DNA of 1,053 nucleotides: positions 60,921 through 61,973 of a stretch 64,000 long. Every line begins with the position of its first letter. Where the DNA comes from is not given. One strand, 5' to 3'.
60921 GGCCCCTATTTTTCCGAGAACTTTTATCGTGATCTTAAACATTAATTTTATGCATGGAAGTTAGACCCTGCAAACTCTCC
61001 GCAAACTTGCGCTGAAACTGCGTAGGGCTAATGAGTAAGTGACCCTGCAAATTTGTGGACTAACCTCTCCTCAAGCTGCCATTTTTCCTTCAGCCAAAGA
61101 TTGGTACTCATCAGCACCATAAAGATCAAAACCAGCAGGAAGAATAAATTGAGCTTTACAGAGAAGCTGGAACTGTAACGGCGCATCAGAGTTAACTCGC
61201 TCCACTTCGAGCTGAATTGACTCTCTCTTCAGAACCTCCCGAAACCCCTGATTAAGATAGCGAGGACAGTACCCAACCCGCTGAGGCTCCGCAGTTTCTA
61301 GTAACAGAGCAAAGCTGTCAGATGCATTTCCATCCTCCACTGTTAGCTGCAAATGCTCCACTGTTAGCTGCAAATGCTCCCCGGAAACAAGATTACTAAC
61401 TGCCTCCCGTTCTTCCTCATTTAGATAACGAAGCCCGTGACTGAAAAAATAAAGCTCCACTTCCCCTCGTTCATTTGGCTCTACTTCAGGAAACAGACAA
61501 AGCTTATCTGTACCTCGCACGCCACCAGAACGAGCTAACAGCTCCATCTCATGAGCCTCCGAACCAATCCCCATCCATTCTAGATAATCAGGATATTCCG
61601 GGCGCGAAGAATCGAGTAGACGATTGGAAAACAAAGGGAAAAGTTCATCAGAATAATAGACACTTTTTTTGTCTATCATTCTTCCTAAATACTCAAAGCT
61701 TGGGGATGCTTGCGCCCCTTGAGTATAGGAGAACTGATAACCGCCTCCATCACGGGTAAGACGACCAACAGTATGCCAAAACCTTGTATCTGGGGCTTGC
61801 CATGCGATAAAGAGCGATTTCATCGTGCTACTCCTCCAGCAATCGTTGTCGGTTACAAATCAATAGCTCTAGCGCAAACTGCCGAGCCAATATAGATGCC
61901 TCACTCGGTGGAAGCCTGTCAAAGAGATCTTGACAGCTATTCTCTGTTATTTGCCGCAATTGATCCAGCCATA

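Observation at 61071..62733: Bipartite HipA-like kinase module in reversed order, partner carries a HIRAN-like domain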

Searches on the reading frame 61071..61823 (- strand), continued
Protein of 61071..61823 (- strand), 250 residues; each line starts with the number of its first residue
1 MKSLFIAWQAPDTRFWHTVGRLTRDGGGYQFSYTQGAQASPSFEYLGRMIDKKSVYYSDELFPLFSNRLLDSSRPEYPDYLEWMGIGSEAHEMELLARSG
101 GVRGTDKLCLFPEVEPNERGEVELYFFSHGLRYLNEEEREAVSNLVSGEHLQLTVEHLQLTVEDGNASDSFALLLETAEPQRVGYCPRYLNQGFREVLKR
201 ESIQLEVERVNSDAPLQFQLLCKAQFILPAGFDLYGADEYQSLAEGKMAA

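Call 68: search_protein_representatives(alignment_id=A2)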
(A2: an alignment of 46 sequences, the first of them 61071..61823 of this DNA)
Query: 46 sequences, 244 profile positions. Proteins with E-value up to 0.001 (for the whole library): 1953; up to 1e-10: 1101; up to 1e-30: 388. The best 150 are listed.
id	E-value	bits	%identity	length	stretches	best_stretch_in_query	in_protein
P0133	4.9e-119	412.6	-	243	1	1-244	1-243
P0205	1.2e-116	404.7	-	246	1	1-242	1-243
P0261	2.7e-85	302.1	-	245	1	1-239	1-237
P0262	1.2e-82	293.4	-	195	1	49-243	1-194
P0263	1.3e-80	286.7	-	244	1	1-239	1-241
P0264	2.9e-78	279.0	-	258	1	2-241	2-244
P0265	4.1e-74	265.5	-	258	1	1-239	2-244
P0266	1.9e-71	256.7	-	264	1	1-237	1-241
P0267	5.2e-71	255.3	-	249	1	4-238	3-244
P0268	1.2e-69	250.9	-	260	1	2-239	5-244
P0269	2.4e-69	249.9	-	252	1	3-226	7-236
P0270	4.6e-69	248.9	-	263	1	1-239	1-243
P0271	6.2e-69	248.5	-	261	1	2-239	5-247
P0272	8.6e-69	248.0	-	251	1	2-240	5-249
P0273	1.2e-68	247.6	-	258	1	3-241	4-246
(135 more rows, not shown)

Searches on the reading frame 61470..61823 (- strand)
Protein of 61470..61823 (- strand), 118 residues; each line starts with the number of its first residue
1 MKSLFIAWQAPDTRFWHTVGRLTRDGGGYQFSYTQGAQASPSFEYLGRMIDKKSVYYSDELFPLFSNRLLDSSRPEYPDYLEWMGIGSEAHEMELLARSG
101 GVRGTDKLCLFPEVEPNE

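Call 74: search_solved_structures(query=window:61470-61823:-, max_evalue=10, show_alignments=5)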
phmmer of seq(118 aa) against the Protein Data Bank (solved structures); distinct sequences matched with E-value up to 10: 11.
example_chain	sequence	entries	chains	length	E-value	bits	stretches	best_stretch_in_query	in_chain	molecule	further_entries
7czo_A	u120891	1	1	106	0.25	15.3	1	17-68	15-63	Uncharacterized protein HI_0666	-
2v2u_A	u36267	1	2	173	0.29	15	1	73-102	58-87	GAMMA CRYSTALLIN C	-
1elp_A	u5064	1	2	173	0.35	14.8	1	73-102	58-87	GAMMA-D CRYSTALLIN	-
1a45_A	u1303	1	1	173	0.41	14.5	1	73-102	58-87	GAMMAF CRYSTALLIN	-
5vh1_A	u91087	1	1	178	0.51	14.2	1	63-95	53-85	Gamma S-crystallin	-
1i5i_A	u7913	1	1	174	0.64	13.9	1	73-99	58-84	(GAMMA-B) CRYSTALLIN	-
1amm_A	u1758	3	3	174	0.69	13.8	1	73-99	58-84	GAMMA B-CRYSTALLIN | GAMMA-B CRYSTALLIN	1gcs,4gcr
2jdg_A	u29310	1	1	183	0.71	13.8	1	73-96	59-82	GAMMA CRYSTALLIN B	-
2jdf_A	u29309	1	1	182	0.75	13.7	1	73-96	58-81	GAMMA CRYSTALLIN B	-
4w9a_A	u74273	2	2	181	0.76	13.7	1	73-99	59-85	Gamma-crystallin B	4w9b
8z87_R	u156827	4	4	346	0.77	13.7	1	40-80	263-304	Hydroxycarboxylic acid receptor 1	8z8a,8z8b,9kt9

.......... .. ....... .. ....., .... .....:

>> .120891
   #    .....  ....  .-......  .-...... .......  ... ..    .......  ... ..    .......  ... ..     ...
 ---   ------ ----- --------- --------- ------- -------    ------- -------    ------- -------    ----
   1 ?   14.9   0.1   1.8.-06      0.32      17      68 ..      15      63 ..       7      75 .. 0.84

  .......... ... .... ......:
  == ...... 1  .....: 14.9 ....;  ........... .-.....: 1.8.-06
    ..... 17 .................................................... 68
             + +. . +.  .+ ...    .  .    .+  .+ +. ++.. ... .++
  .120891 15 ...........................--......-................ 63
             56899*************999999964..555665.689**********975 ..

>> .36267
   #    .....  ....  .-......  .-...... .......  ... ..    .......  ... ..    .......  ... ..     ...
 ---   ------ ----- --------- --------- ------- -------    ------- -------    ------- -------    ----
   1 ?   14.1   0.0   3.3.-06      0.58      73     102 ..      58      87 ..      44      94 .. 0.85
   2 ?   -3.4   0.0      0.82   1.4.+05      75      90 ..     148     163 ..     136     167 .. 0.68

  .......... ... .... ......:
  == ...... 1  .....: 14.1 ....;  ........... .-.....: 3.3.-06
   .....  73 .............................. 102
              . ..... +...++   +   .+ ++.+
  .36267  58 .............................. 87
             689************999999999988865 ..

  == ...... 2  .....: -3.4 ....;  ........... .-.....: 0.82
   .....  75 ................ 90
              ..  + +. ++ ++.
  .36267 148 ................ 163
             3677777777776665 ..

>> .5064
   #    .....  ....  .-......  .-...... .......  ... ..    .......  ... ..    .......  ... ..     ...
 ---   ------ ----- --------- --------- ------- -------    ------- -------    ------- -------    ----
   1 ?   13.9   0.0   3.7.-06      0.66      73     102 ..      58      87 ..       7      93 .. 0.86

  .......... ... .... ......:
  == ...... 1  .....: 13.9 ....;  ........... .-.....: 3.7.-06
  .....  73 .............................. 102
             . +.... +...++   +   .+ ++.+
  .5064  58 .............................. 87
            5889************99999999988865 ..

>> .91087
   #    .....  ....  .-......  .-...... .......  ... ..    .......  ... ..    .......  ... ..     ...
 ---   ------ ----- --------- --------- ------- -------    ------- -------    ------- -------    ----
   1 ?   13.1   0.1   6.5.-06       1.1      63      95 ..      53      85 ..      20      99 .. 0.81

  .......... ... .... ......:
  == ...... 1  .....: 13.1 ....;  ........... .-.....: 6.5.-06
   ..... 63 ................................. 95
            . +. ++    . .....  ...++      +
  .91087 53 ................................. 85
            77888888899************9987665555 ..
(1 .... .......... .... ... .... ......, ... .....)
